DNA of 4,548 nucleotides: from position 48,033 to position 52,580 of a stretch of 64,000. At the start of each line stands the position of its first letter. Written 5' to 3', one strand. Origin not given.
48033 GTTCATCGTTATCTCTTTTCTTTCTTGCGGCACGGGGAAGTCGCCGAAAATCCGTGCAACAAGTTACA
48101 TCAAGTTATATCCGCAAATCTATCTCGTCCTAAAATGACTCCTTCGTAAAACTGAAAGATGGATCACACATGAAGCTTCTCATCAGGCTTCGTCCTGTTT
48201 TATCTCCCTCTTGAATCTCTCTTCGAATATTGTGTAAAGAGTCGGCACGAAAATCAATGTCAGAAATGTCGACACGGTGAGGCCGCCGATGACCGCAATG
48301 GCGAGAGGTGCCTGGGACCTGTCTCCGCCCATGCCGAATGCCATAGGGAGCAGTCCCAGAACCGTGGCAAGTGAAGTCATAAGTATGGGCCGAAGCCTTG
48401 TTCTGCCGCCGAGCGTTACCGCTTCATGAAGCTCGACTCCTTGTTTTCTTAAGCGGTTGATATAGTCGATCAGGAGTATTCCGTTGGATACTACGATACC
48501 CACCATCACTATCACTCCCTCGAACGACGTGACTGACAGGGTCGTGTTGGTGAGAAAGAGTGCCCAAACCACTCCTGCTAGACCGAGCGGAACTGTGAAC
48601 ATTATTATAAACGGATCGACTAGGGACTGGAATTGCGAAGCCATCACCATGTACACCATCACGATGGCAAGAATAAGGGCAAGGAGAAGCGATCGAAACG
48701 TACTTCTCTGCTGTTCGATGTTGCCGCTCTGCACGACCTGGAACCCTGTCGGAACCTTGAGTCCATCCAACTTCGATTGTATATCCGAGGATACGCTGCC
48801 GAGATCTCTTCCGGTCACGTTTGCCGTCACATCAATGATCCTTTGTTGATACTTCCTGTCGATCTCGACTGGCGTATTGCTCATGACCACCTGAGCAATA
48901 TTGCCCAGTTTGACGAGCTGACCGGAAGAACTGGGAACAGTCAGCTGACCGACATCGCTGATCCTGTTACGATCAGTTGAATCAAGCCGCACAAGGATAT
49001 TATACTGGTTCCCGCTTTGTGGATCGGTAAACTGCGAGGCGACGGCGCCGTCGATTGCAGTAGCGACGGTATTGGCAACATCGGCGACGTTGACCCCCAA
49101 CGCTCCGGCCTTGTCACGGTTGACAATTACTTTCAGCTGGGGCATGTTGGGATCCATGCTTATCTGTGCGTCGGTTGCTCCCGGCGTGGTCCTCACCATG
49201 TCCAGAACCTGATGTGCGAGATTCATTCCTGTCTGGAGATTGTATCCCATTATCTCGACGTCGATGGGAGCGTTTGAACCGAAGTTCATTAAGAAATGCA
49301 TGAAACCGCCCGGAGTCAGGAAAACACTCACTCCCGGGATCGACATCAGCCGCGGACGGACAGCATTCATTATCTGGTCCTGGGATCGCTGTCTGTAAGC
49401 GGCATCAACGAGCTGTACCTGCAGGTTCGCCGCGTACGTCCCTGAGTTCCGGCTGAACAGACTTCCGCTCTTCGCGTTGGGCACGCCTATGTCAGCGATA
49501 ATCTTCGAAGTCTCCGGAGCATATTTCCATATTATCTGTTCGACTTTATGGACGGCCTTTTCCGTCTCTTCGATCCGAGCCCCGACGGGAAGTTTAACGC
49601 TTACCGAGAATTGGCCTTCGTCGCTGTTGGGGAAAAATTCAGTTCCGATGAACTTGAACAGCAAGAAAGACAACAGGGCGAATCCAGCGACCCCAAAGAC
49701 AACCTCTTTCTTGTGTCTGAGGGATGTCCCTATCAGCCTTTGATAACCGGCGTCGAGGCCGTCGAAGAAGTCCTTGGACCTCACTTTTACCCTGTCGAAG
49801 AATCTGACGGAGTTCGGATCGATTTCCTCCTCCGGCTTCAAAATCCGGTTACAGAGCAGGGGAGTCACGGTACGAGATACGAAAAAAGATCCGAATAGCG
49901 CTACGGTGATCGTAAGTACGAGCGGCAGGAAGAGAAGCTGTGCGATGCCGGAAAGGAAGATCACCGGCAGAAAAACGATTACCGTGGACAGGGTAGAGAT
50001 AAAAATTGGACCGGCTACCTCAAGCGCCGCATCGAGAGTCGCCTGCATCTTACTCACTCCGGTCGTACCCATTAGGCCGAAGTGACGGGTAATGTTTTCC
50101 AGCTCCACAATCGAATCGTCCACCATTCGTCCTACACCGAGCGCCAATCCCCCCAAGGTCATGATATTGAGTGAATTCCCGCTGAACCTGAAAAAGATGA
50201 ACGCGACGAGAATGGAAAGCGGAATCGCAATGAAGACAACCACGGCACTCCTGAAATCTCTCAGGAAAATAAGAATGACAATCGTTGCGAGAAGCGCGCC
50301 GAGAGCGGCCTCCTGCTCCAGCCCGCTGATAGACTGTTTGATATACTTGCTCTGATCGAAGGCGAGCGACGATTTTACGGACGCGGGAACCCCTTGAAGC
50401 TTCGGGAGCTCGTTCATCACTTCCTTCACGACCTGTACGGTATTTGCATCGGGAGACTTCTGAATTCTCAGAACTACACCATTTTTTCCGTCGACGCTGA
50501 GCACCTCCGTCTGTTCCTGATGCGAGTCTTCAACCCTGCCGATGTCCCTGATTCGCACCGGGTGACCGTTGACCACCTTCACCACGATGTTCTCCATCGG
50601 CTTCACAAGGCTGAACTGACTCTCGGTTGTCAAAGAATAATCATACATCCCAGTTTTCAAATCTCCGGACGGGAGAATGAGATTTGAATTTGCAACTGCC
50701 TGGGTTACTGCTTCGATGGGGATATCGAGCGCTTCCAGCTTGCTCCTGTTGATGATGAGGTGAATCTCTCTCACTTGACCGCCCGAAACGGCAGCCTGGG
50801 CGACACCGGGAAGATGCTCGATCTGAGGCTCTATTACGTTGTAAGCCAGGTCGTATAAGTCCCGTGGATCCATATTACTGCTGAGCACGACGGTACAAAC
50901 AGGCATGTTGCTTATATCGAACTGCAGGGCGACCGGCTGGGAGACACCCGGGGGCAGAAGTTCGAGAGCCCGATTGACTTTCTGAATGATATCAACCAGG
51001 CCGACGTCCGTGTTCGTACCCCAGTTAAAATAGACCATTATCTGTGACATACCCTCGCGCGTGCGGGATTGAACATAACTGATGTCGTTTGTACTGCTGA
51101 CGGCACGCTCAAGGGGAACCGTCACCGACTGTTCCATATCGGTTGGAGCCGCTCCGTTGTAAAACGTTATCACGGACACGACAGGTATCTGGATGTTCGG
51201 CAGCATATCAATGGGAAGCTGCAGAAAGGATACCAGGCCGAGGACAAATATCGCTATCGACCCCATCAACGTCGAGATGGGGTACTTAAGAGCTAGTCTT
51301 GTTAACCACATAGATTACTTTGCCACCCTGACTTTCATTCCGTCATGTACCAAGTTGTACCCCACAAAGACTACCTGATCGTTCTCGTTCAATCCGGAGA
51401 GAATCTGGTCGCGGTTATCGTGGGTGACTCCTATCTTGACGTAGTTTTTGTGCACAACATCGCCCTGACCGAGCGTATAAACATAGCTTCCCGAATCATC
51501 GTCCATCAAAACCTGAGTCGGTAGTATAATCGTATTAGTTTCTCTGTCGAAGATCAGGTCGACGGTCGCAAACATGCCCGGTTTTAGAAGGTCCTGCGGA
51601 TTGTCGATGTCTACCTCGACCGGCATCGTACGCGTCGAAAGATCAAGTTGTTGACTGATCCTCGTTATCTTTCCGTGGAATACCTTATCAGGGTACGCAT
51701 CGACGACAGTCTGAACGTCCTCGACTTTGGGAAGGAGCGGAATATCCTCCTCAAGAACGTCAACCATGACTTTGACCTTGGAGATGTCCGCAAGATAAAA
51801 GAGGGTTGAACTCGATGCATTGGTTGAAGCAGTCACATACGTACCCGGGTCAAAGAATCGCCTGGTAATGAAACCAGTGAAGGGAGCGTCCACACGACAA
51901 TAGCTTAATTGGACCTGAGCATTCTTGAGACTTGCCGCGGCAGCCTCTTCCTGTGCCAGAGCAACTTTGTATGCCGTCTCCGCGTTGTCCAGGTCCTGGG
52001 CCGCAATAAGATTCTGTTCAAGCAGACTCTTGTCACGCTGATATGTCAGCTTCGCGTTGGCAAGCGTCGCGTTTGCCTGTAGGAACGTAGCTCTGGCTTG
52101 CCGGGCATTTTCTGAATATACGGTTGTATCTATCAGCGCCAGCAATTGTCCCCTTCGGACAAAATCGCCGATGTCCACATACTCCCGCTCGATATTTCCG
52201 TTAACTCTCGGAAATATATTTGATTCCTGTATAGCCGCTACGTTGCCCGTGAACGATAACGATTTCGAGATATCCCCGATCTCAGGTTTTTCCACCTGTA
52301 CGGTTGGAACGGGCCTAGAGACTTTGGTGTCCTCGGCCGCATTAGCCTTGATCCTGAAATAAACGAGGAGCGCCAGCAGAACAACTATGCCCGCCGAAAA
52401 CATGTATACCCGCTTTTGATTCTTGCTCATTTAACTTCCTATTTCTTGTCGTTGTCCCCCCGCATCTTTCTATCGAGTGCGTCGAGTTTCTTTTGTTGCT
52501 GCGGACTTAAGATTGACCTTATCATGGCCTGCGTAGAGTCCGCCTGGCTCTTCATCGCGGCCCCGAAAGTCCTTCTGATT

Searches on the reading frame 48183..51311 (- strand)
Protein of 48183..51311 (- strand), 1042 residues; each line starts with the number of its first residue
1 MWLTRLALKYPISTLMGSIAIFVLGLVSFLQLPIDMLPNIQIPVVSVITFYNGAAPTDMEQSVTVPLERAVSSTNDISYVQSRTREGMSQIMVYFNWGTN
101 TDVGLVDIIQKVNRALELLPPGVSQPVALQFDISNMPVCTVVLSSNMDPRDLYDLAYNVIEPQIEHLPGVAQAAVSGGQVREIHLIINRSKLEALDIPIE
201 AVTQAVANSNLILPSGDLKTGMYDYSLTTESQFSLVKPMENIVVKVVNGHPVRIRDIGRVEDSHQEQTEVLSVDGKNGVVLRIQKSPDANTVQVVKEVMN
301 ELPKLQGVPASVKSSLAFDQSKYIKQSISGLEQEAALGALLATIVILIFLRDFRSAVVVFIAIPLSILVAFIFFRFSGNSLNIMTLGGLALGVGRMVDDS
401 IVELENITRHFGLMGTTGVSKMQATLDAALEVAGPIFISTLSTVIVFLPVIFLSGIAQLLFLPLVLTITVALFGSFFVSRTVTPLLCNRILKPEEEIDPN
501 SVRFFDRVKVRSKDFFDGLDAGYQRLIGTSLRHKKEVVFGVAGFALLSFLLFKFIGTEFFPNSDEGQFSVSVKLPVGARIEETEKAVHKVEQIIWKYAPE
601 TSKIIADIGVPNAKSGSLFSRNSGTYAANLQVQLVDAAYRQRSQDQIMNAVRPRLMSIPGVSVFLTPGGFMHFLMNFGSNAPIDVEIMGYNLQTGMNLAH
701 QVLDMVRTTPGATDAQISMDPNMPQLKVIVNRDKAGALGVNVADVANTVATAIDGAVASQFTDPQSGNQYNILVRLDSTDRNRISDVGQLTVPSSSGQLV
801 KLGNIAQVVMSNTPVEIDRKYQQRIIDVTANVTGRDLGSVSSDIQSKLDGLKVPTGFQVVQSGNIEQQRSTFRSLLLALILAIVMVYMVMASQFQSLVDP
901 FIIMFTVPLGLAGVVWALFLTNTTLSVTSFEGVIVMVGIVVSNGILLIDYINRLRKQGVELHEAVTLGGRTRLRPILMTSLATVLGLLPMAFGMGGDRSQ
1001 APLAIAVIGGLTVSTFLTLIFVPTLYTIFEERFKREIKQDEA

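Call 7: search_protein_families(library=pfam, proteins=[window:48183-51311:-], max_evalue=0.001)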
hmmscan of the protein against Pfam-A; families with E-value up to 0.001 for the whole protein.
window:48183-51311:- (1042 aa): 2 families
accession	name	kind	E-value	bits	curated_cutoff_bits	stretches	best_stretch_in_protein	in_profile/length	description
PF00873.25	ACR_tran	-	2.8e-252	840.2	28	1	4-1029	2-1020/1021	AcrB/AcrD/AcrF family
PF03176.21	MMPL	-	2.2e-05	24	20.5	1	843-1032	109-305/333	MMPL family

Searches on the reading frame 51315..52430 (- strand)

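Call 7: search_protein_families(library=pfam, proteins=[window:51315-52430:-], max_evalue=0.001)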
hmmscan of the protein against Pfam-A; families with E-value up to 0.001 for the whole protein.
window:51315-52430:- (371 aa): 2 families
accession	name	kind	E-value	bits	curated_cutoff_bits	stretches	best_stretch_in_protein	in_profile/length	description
PF16576.10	HlyD_D23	-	4.4e-33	114.8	30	1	54-288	2-214/214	Barrel-sandwich domain of CusB or HlyD membrane-fusion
PF13437.12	HlyD_3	-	1e-14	55.6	22.2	1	180-285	2-106/106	HlyD family secretion protein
